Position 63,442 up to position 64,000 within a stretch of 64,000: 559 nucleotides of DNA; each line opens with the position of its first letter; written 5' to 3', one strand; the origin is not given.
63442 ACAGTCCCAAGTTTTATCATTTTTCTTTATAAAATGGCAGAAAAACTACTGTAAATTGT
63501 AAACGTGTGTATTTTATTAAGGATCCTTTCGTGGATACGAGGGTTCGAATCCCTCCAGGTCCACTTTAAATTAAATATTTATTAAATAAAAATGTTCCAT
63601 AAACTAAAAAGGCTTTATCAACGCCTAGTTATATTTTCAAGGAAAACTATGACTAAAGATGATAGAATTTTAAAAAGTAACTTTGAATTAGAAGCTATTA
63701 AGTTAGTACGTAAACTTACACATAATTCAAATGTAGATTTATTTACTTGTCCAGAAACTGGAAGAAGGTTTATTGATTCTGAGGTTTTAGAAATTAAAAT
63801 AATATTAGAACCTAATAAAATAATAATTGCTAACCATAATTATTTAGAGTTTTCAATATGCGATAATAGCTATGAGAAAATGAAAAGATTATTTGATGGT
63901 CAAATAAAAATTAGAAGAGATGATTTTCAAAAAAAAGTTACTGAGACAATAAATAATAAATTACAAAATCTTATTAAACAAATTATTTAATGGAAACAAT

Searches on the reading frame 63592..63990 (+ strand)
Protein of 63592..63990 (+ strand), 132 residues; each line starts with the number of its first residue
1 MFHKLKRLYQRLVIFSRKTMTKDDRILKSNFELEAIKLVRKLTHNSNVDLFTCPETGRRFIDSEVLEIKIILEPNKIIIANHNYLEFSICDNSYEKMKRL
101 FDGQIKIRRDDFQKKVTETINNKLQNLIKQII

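Call 17: search_protein_families(library=pfam, proteins=[window:63592-63987:+], max_evalue=0.01)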
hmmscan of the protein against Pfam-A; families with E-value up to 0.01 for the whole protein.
seq(132 aa): 0 families

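Call 47: find_encoding_contigs(protein=window:63592-63990:+, flank=10000, max_places=4)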
Protein window:63592-63990:+ (132 aa): 1 contig read that carries it; 1 place shown.
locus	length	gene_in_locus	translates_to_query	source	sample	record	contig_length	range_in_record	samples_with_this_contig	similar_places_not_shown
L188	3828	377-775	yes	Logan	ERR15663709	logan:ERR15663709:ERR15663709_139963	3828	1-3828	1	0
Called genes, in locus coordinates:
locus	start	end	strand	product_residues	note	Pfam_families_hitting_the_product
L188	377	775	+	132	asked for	-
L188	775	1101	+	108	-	-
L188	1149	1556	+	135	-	-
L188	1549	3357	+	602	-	-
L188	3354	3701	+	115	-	-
